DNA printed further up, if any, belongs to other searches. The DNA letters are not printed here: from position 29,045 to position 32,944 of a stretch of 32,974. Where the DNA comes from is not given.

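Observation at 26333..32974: Giant PilY1-like protein (at least 2213 aa) that runs off the window edge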

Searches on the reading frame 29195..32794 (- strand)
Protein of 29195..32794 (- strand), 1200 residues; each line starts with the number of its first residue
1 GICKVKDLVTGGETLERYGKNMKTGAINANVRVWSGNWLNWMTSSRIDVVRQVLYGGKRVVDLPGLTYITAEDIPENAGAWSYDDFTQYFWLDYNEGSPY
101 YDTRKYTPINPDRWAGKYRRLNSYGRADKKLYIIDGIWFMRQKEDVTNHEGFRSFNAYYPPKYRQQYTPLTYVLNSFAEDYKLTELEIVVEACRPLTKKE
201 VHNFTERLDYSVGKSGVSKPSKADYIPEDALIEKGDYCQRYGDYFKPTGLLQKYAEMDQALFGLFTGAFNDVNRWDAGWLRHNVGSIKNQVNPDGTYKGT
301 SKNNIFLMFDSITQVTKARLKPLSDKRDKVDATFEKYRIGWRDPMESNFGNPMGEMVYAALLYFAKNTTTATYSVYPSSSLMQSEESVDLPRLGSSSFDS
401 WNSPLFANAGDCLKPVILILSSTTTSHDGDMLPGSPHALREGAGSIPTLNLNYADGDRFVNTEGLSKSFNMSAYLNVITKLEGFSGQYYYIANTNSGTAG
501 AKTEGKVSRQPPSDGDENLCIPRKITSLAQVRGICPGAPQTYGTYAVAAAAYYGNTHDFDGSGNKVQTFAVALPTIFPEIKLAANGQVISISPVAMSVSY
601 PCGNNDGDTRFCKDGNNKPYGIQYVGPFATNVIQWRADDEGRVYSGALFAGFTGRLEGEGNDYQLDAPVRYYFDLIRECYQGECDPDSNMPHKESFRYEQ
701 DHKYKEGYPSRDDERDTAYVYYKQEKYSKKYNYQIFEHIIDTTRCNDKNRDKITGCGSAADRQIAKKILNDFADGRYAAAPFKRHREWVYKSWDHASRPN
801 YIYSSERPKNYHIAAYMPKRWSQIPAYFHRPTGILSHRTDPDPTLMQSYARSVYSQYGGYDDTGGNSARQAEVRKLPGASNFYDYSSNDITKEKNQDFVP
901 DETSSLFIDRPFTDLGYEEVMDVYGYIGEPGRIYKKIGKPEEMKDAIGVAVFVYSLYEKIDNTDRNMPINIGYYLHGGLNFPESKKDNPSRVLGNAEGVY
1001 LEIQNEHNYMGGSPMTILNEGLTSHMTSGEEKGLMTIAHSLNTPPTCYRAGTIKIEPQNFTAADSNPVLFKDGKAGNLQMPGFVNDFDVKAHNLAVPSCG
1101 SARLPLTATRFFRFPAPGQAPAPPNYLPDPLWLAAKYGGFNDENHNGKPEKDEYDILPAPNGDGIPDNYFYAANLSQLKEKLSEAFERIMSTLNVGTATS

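Call 23: predict_structure(alignment_id=A1)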
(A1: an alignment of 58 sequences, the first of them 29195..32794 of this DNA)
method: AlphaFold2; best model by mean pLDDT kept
length: 1200 residues; sequences in the alignment: 58
mean_pLDDT: 81.4   pTM: 0.86
mean pLDDT of the five models: 81.4, 80.3, 78.7, 78.1, 75.8
residues with pLDDT >= 90: 380; 70-90: 568; 50-70: 224; < 50: 28
segments of 3 or more residues with pLDDT < 50: 141-147, 605-607, 1011-1015, 1029-1033, 1080-1083
pLDDT, mean of each block of 10 residues (from residue 1): 58 57 63 74 89 92 93 85 79 67 72 64 86 74 46 76 72 68 80 88 81 65 87 73 90 85 92 87 91 93 93 89 80 85 85 93 79 78 82 84 77 87 88 89 87 92 94 97 94 83 88 85 92 85 94 95 92 77 91 91 60 81 86 84 89 83 79 94 73 67 64 82 90 78 75 80 87 81 72 76 67 59 70 62 85 80 85 90 75 74 84 74 94 90 96 74 70 93 95 94 77 50 52 73 94 91 91 78 59 81 91 89 83 97 94 91 93 85 91 64
secondary structure, 60 per line:
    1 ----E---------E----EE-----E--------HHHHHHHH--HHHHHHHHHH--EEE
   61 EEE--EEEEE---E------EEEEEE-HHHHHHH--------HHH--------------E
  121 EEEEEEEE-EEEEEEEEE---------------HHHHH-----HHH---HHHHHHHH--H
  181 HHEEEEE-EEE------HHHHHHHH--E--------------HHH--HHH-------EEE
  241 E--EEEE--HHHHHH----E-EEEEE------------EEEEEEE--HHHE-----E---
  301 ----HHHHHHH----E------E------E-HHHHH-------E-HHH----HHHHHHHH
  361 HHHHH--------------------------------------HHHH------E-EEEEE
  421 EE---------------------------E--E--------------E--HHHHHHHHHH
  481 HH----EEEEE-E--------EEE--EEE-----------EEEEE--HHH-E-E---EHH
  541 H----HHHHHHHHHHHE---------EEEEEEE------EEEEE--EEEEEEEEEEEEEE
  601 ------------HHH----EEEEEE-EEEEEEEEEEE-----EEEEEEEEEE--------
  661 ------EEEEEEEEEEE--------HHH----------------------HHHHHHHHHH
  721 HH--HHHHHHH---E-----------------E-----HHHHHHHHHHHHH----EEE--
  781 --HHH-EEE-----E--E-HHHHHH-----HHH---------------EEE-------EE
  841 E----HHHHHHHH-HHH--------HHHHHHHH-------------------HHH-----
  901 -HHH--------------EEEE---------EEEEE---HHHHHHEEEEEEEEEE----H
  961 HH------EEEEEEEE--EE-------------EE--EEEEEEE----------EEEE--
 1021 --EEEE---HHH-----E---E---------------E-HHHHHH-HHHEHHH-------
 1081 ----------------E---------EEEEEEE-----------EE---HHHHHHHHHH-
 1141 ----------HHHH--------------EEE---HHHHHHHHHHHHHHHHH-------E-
elements in order (helices of 4 or more, strands of 3 or more residues): H36-43 H46-55 E58-63 E66-70 E81-86 H88-94 E120-128 E130-138 H154-158 H170-177 E183-187 E189-191 H198-205 E238-241 E244-247 H250-255 E262-266 E279-285 H305-311 H332-336 H353-365 H404-407 E416-422 H471-482 E487-491 E502-504 E507-509 E521-525 H546-556 E567-573 E580-584 E587-600 E620-625 E627-637 E643-652 E667-677 H711-722 H725-731 H759-771 E776-778 E787-789 H800-805 E829-831 E839-841 H846-853 H866-873 E919-922 E932-936 H940-945 E946-955 E969-976 E998-1004 E1015-1018 E1023-1026 H1060-1065 E1107-1113 H1130-1139 H1151-1154 E1169-1171 H1175-1191
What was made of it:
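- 30755..32974 (-): Conserved N-terminal head region (aa 1-740), shared with ordinary PilY1s of 1300-1870 aa. It includes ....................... (aa 94-117), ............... (aa 409-424) and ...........DGD (aa 474-490). AF2 model A has pLDDT mostly 75-95 (call 23).
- On vWA (von Willebrand factor A) domain-containing PilY1 subgroup: The alternating beta/alpha elements in the model (call 23) are compatible with a heavily interrupted Rossmann-like core, but this was not shown.
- Compact head with pTM 0.86 (call 23). AF2 confidence in the insert rests on about 18 sequences, and some stretches have pLDDT of only 50-70 (call 23). The head is large, compact and globular (call 23).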

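Call 27: fold_search(model_id=the predicted structure, library=pdb)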
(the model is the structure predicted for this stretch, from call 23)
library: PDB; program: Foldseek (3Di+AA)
matches with E <= 10: 27; with E <= 0.001: 0
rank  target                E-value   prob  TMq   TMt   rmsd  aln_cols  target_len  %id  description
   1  9e7m_Ja               2.3e+00  0.01  0.03  0.04  40.4       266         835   14  In situ cryoEM structure of bacteriophage Ur-lambda tail tip complex (released 2025-11-05)
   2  6j0n_b                3.4e+00  0.01  0.02  0.10  18.4       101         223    8  Cryo-EM Structure of an Extracellular Contractile Injection System, baseplate in extended state, refined in C6 symmetr (released 2019-04-10)
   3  9qgl_7A               4.4e+00  0.01  0.02  0.09  18.4        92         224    6  Cryo-EM structure of the PlPVC1 baseplate, 6-fold symmetrized (C6), in extended state (released 2025-10-29)
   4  3ibz                  5.5e+00  0.01  0.03  0.13  14.1       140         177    8  Crystal structure of putative tellurium resistant like protein (TerD) from Streptomyces coelicolor A3(2) (released 2009-08-18)
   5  6rbk_A                5.5e+00  0.01  0.02  0.08  16.1       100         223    9  Cryo-EM structure of the anti-feeding prophage (AFP) baseplate in extended state, 3-fold symmetrised (released 2019-04-24)
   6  4mli_A                5.8e+00  0.01  0.03  0.25  15.5       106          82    9  Crystal structure of the SpyTag/SpyCatcher complex (released 2013-11-13)
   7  6rao_G                6.5e+00  0.01  0.02  0.09  16.9       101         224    8  Cryo-EM structure of the anti-feeding prophage (AFP) baseplate, 6-fold symmetrised (released 2019-04-17)
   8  2e3p_A                7.2e+00  0.01  0.04  0.14  19.7       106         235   13  Crystal structure of CERT START domain in complex with C16-cearmide (P1) (released 2007-12-18)
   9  8zdc_p                7.2e+00  0.01  0.03  0.07  18.8       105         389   11  Cryo-EM structure of the human ubiquitylated pre-40S ribosome with RIOK3 (released 2025-02-12)
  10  6q1g_H                7.2e+00  0.00  0.03  0.07  16.4       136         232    9  Human antibody H1244 of the human antibody lineage 652 (released 2019-12-18)
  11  6lk8_E                7.6e+00  0.01  0.04  0.04  18.3       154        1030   10  Structure of Xenopus laevis Cytoplasmic Ring subunit. (released 2021-07-21)
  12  1mbz_A                7.6e+00  0.01  0.03  0.07  12.8       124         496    7  BETA-LACTAM SYNTHETASE WITH TRAPPED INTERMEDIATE (released 2002-10-23)
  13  9n17_A                8.0e+00  0.01  0.04  0.11  12.0       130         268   12  Cryo-EM structure of HCoV-HKU1 glycoprotein D1 Domain (Deletion 33Pro34Arg) (released 2025-05-14)
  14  9n16_A                8.0e+00  0.01  0.03  0.03  14.2       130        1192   12  Cryo-EM structure of HCoV-HKU1 glycoprotein (Deletion 33Pro34Arg) (released 2025-05-14)
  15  9n12_A                8.0e+00  0.01  0.03  0.03  14.2       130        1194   12  Cryo-EM structure of HCoV-HKU1 glycoprotein (mutant T31VPR34 to GGGG) (released 2025-05-14)
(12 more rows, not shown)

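Call 56: search_solved_structures(query=A1, max_evalue=1, show_alignments=2)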
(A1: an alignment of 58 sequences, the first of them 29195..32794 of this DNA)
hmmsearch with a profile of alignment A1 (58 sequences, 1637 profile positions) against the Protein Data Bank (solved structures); distinct sequences matched with E-value up to 1: 9.
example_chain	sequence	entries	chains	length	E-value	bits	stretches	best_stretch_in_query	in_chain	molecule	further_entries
3hx6_A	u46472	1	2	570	1.1e-107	364.6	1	1034-1628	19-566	Type 4 fimbrial biogenesis protein PilY1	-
6tjh_A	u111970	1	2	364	4.9e-10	40.8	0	1108-1126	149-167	Cake9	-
6tji_A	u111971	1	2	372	6.7e-10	40.4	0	1107-1122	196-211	Cake10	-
6tjg_A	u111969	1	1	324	1.8e-09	38.9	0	1108-1126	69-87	Cake8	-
6tjf_A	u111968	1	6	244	1.2e-07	32.9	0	1108-1127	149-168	Cake6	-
6tje_A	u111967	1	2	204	8.9e-07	30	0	1105-1124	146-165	Cake5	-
6tjd_A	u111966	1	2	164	1.1e-05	26.4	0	1105-1124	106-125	Cake4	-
6tjc_A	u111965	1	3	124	0.00032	21.6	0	1108-1128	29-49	Cake3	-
6tjb_A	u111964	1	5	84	0.019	15.7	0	1105-1124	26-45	Cake2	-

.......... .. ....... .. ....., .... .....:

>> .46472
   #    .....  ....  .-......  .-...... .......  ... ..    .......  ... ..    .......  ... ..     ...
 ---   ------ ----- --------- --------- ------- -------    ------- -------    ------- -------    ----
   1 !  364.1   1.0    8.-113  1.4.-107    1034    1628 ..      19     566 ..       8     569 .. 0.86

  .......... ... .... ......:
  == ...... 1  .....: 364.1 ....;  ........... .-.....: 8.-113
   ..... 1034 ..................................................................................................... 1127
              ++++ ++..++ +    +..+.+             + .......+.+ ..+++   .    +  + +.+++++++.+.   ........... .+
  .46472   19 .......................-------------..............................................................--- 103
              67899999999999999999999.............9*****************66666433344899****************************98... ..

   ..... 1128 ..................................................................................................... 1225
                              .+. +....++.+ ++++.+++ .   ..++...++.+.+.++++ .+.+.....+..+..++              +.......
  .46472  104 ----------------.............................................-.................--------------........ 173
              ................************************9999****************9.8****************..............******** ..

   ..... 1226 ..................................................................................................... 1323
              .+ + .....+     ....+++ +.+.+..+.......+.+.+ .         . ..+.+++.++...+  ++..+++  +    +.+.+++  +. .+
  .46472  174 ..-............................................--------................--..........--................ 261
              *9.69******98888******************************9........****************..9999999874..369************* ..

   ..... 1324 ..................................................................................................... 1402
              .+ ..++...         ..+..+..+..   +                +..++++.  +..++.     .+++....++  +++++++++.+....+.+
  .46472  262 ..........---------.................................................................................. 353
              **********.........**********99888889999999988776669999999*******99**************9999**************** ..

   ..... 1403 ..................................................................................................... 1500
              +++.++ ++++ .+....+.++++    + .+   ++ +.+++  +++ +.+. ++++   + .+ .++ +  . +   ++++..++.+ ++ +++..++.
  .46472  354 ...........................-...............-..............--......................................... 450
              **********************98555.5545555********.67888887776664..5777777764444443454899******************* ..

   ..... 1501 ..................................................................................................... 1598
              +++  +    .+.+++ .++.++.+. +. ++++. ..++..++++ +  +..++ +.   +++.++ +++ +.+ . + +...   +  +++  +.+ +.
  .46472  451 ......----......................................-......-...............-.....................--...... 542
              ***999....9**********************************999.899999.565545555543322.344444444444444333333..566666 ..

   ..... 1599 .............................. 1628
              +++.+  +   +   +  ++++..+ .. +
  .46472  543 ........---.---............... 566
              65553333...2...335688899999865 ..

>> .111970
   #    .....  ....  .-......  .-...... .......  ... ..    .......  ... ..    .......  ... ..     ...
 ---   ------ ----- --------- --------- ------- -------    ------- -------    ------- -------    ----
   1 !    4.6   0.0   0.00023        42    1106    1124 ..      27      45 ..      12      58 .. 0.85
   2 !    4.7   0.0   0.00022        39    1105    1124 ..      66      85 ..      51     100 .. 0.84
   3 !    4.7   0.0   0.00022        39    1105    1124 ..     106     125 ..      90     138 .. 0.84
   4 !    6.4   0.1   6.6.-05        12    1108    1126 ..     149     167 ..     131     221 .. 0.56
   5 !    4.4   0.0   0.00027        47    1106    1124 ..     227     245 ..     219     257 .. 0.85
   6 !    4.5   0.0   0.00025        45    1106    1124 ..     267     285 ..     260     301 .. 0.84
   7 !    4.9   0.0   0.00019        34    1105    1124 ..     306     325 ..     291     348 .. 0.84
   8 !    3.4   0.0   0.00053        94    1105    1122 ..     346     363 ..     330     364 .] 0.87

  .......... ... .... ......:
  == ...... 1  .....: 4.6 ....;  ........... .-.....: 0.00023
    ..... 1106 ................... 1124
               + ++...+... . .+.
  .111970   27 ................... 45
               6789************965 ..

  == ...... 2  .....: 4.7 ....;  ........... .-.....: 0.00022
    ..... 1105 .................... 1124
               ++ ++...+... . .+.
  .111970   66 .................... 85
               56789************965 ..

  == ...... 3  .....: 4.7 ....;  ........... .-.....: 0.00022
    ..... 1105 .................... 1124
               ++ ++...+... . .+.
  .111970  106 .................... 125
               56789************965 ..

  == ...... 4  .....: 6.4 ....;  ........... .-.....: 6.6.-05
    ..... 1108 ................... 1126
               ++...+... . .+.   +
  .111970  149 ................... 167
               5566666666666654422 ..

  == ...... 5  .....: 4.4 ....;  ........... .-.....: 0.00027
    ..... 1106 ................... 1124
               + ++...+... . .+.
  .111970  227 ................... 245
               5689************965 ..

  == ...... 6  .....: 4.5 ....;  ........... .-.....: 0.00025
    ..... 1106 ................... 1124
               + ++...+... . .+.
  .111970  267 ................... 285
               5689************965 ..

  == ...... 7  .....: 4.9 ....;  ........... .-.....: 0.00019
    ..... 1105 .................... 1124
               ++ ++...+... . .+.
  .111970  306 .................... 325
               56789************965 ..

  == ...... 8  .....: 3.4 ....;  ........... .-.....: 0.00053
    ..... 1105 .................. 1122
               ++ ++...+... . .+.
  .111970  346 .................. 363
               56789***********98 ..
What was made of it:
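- On PilY1/PilC family (type IVa pilus tip-associated protein): Family profile against 3HX6 at E = 1.1e-107 over chain residues 19-566 (call 56).
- On vWA (von Willebrand factor A) domain-containing PilY1 subgroup: The family profile finds no vWA chain in the PDB (call 56).
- Closest known: Pseudomonas aeruginosa PilY1. Same: The C-terminal propeller domain is homologous over its entire length: the family profile hits 3HX6 at E = 1.1e-107, including LGDIINS, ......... and the terminal WR motif (call 56).
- Family profile against 3HX6 at E = 1.1e-107, covering the domain to the terminal WR motif (call 56).
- Tried and rejected: Only the family profile found 3HX6 (call 56).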
